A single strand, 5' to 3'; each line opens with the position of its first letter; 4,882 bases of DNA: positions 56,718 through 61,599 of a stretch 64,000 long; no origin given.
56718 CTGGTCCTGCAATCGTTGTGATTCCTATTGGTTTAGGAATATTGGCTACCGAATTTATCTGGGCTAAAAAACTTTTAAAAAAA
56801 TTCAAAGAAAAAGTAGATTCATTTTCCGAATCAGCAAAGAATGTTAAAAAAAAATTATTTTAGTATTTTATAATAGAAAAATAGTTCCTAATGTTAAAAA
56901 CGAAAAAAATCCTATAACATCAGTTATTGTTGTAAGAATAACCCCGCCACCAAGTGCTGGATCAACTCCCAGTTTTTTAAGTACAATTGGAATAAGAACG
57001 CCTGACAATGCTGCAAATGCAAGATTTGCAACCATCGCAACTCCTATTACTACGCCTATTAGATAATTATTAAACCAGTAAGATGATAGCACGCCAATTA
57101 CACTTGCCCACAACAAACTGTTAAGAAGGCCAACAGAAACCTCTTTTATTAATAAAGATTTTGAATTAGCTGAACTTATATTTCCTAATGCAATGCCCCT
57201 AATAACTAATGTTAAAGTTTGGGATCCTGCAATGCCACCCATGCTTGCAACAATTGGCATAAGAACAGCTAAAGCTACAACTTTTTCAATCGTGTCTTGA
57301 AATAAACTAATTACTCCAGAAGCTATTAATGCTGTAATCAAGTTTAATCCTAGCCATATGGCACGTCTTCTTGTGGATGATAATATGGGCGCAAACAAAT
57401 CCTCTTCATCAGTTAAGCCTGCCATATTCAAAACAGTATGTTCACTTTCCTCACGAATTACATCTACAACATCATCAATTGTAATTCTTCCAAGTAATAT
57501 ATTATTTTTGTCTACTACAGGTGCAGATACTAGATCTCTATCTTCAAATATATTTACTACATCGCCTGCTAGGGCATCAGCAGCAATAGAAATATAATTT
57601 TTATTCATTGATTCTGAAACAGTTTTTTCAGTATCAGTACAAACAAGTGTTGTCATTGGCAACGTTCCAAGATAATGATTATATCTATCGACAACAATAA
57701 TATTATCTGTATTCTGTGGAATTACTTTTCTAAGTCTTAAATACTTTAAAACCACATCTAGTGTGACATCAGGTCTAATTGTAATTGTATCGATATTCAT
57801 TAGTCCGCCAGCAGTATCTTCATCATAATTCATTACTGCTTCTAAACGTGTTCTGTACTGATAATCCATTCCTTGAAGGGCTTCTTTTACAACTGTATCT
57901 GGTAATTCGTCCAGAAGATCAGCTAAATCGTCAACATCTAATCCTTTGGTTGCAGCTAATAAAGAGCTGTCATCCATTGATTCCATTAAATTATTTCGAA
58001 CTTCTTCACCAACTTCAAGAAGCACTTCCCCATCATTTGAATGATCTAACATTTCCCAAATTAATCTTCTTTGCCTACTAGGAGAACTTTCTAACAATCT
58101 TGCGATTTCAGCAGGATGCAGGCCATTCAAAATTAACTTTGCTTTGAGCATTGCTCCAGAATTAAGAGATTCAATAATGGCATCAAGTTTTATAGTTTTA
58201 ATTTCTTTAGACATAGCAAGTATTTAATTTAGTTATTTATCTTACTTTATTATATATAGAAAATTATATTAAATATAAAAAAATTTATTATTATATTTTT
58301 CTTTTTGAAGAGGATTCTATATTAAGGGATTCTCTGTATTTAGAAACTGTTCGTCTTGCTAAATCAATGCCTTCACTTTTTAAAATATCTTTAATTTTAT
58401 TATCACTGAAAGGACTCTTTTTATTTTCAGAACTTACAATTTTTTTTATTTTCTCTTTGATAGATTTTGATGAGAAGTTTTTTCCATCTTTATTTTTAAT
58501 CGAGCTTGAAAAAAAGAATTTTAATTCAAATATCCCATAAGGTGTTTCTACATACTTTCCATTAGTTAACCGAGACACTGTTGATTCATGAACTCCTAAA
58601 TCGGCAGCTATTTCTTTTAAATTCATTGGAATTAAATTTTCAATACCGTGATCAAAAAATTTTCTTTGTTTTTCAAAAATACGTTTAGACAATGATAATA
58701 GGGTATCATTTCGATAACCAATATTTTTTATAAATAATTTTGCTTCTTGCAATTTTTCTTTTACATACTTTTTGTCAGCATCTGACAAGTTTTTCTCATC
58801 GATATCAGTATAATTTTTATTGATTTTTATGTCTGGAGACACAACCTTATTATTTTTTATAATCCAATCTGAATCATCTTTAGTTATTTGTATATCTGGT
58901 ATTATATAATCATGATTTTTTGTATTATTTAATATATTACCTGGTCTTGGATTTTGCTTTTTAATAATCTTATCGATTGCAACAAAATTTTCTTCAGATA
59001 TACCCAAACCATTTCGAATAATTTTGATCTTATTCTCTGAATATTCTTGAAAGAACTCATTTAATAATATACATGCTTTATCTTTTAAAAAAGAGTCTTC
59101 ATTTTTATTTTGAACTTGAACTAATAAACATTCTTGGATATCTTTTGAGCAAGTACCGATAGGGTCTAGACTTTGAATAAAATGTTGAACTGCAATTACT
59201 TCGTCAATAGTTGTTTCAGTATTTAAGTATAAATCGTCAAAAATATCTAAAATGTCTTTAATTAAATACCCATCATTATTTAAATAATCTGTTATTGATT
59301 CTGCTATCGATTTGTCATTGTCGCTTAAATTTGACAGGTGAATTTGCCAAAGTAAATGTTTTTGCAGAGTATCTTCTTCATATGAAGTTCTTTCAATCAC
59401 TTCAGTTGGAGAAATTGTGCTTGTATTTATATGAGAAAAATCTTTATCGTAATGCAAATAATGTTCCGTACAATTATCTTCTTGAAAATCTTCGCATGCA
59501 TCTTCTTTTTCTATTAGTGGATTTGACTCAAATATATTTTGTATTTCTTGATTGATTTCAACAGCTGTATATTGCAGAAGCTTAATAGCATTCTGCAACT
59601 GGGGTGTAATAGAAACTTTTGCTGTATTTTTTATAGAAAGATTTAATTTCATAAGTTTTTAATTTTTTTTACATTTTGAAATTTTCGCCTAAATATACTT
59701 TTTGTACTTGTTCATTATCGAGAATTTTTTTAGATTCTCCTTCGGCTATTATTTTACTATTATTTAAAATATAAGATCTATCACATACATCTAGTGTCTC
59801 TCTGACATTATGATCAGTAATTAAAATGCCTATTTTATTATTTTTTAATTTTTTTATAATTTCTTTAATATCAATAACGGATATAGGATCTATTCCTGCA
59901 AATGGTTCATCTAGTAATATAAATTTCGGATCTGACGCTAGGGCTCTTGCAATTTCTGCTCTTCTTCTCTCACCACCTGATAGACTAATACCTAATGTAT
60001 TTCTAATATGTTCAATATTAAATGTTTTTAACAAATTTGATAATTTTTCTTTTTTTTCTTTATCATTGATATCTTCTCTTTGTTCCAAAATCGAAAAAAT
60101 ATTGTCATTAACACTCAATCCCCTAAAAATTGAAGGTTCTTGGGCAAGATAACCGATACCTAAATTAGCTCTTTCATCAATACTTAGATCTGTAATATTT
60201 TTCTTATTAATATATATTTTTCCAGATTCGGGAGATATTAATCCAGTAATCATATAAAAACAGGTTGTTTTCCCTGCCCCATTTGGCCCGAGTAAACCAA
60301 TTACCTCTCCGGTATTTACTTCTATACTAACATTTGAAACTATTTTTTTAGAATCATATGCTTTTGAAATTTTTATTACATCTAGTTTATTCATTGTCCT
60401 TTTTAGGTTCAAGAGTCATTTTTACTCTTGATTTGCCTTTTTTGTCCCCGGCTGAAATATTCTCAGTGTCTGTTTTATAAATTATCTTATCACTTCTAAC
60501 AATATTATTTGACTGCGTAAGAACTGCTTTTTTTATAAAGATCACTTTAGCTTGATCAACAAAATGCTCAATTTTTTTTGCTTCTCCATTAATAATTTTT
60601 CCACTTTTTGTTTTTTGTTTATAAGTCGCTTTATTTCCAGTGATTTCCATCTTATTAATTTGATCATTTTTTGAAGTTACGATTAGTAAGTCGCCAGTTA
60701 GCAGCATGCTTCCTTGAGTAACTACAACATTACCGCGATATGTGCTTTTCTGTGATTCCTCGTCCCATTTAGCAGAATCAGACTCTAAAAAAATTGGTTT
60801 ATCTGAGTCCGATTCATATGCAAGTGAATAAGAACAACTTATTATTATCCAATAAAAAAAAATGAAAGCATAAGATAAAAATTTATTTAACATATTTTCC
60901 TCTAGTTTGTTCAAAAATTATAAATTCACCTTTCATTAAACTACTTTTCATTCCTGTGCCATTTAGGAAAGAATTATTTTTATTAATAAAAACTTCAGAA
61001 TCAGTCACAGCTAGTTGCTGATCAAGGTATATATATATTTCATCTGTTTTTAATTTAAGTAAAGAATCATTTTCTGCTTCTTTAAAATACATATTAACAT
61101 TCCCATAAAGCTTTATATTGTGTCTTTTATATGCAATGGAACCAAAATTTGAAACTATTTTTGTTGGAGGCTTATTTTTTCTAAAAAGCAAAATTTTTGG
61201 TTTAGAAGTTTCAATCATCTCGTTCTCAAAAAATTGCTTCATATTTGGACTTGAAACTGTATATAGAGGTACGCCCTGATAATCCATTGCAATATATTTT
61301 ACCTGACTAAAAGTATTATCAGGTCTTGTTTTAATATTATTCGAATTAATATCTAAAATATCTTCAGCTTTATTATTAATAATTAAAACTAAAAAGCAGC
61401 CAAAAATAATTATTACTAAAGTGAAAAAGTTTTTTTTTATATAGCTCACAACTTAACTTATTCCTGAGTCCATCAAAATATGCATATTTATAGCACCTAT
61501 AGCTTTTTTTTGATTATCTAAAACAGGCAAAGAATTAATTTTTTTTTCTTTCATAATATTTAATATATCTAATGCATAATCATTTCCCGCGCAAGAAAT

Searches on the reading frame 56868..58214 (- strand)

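Call 63: search_protein_families(library=pfam, proteins=[window:56868-58214:-], max_evalue=0.00001)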
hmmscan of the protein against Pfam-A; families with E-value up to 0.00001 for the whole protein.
window:56868-58214:- (448 aa): 3 families
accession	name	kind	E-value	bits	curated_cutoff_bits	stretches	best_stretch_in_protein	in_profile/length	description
PF01769.21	MgtE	-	4.6e-32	111.3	27.6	1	319-441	1-124/125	Divalent cation transporter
PF03448.22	MgtE_N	-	1.9e-25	89.7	25.9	1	32-133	1-102/102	MgtE intracellular N domain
PF00571.33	CBS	-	3.2e-11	43.8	24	1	201-254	3-56/57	CBS domain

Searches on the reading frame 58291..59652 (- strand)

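Call 63: search_protein_families(library=pfam, proteins=[window:58291-59652:-], max_evalue=0.00001)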
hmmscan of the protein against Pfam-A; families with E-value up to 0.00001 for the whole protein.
window:58291-59652:- (453 aa): 3 families
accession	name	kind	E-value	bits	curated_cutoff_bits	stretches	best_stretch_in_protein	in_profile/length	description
PF04552.19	Sigma54_DBD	-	2.5e-59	200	22.8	1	295-452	2-159/160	Sigma-54, DNA binding domain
PF04963.19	Sigma54_CBD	-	1.2e-45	156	22.9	1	87-281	3-185/185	Sigma-54 factor, core binding domain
PF00309.25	Sigma54_AID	-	3.4e-12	46.5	23.8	1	5-48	2-45/46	Sigma-54 factor, Activator interacting domain (AID)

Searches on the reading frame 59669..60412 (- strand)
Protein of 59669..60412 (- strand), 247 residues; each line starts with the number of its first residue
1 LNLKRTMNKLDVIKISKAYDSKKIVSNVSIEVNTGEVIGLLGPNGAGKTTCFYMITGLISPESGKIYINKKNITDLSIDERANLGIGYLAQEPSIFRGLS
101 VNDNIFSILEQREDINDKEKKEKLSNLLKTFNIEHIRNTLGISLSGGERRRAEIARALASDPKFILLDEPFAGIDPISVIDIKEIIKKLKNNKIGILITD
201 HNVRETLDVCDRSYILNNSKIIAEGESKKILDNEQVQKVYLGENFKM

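Call 63: search_protein_families(library=pfam, proteins=[window:59669-60412:-], max_evalue=0.00001)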
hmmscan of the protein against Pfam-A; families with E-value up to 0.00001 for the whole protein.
window:59669-60412:- (247 aa): 2 families
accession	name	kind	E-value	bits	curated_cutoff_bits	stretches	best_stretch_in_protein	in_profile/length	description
PF00005.33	ABC_tran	-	2.9e-36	125.5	25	1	26-172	2-137/137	ABC transporter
PF13304.12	AAA_21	-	5.1e-06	27.2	27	0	127-202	221-299/304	AAA domain, putative AbiEii toxin, Type IV TA system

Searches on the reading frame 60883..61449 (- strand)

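Call 63: search_protein_families(library=pfam, proteins=[window:60883-61449:-], max_evalue=0.00001)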
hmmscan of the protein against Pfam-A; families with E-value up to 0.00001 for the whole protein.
window:60883-61449:- (188 aa): 1 family
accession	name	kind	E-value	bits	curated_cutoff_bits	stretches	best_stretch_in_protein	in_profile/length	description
PF06835.18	LptC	-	5e-27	95.1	21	1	13-186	2-174/175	Lipopolysaccharide-assembly, LptC-related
